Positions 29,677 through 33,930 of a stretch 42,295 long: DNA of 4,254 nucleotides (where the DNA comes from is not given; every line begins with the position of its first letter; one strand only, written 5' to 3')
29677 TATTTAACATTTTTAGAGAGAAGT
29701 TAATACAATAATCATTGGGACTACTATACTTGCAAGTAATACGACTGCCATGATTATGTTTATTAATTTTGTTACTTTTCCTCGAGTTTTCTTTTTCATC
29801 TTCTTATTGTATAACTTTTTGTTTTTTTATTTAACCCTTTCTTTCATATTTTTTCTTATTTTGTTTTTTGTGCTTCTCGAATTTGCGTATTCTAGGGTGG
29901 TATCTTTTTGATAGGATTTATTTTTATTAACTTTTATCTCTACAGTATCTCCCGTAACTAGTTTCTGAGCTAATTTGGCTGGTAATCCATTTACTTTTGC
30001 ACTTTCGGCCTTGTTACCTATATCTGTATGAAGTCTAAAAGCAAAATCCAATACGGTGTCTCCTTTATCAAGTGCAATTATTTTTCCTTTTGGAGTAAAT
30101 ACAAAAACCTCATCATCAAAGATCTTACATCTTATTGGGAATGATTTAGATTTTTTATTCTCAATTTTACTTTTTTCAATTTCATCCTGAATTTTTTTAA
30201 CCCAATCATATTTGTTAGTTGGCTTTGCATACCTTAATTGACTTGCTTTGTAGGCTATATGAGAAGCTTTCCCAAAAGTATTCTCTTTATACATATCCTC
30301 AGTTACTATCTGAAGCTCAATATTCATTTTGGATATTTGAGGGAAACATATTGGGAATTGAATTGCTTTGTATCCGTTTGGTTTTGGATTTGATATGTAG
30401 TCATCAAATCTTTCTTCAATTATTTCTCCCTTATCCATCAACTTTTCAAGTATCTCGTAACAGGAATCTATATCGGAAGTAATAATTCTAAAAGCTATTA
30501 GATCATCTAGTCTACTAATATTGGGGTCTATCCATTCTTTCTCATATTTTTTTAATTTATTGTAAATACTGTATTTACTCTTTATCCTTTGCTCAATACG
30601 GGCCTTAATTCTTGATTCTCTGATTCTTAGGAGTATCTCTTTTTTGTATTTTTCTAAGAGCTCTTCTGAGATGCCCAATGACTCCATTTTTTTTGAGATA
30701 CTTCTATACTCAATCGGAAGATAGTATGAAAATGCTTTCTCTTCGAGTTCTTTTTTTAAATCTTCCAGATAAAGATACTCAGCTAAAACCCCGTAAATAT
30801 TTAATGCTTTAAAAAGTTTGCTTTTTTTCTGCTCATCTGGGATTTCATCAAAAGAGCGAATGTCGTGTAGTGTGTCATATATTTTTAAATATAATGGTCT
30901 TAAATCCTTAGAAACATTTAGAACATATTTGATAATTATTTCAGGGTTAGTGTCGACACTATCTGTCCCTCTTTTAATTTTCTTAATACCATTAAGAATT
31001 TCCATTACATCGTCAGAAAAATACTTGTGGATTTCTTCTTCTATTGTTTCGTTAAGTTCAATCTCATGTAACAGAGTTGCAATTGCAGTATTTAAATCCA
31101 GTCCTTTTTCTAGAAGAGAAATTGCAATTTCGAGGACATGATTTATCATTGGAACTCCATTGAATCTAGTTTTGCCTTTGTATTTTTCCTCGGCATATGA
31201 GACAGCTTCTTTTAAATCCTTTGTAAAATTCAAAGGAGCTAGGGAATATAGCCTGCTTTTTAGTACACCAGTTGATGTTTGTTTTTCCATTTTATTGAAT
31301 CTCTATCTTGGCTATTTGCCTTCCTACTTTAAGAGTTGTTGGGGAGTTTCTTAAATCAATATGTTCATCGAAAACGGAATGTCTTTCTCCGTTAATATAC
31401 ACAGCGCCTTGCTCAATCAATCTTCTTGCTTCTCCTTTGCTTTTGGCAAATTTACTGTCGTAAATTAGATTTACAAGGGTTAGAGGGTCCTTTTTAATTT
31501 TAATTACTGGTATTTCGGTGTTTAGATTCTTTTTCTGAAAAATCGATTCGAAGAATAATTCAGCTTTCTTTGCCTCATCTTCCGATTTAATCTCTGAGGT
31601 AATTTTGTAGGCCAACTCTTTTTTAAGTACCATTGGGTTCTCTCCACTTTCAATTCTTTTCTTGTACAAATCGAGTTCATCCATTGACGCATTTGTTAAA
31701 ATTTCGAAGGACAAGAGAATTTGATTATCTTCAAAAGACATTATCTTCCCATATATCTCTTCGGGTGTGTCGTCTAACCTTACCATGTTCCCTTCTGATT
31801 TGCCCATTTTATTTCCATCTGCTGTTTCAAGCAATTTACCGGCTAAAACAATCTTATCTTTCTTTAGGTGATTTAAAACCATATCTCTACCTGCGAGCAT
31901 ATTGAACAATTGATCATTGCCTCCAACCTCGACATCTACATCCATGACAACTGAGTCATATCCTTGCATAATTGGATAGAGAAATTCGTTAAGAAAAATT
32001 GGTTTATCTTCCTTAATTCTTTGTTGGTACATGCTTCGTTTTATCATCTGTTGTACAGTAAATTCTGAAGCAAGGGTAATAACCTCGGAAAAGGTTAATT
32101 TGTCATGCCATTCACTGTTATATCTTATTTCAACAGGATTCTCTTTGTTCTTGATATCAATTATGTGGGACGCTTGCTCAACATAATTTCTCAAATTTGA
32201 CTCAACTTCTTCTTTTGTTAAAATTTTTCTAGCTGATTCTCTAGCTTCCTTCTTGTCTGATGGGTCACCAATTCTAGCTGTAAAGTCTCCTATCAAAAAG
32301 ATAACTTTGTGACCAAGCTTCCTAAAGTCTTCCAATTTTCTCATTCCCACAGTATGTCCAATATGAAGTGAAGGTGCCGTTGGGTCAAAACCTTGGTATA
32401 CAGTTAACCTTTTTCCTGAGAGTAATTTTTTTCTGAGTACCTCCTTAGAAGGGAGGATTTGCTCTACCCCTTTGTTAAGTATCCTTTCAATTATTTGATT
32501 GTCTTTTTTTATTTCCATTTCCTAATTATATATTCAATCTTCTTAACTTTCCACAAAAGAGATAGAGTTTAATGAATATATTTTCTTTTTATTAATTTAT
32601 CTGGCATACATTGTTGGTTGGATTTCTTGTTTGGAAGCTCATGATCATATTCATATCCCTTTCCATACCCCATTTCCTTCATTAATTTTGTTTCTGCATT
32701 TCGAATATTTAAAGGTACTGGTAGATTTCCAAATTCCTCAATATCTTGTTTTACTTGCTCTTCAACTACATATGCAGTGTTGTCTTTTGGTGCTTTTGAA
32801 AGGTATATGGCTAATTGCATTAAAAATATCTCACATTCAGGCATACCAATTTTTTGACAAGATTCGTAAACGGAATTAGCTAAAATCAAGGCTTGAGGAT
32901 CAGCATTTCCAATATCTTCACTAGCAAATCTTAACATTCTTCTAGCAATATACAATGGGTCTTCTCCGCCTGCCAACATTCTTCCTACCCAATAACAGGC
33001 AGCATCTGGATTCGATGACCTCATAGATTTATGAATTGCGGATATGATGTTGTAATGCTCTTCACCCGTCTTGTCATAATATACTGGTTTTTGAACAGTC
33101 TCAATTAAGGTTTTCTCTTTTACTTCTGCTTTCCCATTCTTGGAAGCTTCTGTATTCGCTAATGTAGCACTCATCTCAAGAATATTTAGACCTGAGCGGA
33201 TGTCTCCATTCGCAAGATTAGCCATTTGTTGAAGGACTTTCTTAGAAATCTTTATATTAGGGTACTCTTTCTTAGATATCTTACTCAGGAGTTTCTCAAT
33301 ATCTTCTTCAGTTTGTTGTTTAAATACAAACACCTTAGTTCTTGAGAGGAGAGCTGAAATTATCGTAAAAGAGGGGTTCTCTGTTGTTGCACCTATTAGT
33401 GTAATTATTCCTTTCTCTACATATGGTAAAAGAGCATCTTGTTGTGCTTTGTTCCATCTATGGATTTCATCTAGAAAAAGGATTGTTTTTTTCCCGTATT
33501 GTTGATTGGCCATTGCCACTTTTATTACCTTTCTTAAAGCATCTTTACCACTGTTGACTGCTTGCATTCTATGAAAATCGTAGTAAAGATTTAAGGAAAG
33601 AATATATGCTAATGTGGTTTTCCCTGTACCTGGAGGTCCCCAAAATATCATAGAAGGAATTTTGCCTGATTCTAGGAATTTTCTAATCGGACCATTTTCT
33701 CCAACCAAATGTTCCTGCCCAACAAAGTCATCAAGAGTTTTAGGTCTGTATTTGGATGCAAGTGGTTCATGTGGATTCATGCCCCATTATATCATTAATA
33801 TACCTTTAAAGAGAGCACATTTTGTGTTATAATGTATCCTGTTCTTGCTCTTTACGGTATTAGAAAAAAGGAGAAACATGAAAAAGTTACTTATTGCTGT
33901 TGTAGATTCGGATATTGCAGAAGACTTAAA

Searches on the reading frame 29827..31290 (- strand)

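Call 98: search_protein_families(library=pfam, proteins=[window:29827-31290:-], max_evalue=0.00001)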
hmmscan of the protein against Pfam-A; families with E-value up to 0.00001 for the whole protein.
window:29827-31290:- (487 aa): 3 families
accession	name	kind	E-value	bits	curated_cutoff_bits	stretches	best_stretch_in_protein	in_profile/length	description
PF04607.23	RelA_SpoT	-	3.9e-25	88.8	27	1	234-350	1-111/113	Region found in RelA / SpoT proteins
PF13328.12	HD_4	-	2.2e-18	66.9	27.2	1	29-171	1-151/156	HD domain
PF02824.27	TGS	-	6.5e-16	58.6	22.2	1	395-452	1-58/60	TGS domain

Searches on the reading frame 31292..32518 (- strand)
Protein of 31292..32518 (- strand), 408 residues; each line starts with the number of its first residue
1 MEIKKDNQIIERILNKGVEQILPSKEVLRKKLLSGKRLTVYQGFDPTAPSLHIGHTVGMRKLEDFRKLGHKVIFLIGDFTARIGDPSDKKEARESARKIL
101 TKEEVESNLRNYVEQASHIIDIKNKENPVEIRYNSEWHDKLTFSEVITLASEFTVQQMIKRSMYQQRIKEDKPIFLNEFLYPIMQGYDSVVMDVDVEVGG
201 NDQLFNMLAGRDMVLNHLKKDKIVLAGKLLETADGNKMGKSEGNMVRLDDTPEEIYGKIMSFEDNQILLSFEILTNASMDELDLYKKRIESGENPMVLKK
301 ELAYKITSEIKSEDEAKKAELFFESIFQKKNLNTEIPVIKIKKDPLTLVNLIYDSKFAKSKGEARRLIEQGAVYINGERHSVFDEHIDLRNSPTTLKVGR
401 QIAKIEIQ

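Call 98: search_protein_families(library=pfam, proteins=[window:31292-32518:-], max_evalue=0.00001)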
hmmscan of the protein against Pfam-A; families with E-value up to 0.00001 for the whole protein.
window:31292-32518:- (408 aa): 3 families
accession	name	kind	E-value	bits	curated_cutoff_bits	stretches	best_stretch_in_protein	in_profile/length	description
PF00579.31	tRNA-synt_1b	-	8.6e-65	219.4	21.1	1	36-328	4-292/292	tRNA synthetases class I (W and Y)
PF22421.1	SYY_C-terminal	-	2.7e-11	43.6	27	1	332-388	5-61/83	Tyrosine--tRNA ligase SYY-like C-terminal domain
PF01479.30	S4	-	2.6e-09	37.1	22.8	1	348-379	3-34/48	S4 domain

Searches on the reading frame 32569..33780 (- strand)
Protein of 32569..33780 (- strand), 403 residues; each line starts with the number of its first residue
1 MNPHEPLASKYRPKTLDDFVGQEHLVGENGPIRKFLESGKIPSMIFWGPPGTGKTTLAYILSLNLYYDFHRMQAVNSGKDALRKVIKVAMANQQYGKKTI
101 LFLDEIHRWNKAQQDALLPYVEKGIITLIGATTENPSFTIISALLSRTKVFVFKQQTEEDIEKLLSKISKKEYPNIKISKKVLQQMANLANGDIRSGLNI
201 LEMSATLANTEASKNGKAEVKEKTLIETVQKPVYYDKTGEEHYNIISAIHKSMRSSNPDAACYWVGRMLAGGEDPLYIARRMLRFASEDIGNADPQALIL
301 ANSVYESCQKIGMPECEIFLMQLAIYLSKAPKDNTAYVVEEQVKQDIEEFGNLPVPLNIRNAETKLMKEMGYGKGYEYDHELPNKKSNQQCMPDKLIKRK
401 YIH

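Call 98: search_protein_families(library=pfam, proteins=[window:32569-33780:-], max_evalue=0.00001)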
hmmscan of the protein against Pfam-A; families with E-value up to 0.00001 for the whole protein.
window:32569-33780:- (403 aa): 7 families
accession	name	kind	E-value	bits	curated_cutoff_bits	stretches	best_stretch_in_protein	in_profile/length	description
PF12002.13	MgsA_C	-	9.4e-56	188.7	27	1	256-401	2-147/167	MgsA AAA+ ATPase C terminal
PF16193.11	AAA_assoc_2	-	6.2e-23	81.3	34.3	1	175-254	4-81/81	AAA C-terminal domain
PF00004.35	AAA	-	8.3e-15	55.8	21.2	1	44-153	1-128/131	ATPase family associated with various cellular activities (AAA)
PF05496.18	RuvB_N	-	5e-13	49.6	27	1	12-129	2-116/159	Holliday junction DNA helicase RuvB P-loop domain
PF07728.20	AAA_5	-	1.9e-06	28.4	22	0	44-133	2-102/139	AAA domain (dynein-related subfamily)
PF25361.1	AAA_lid_RFC1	-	5.3e-06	26.2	34.9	1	159-206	2-47/59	RFC1-like, AAA+ ATPase lid domain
PF21960.2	RCF1-5-like_lid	-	7.2e-06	26.3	27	0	163-203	1-40/43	RCF1/5-like, AAA+ ATPase lid domain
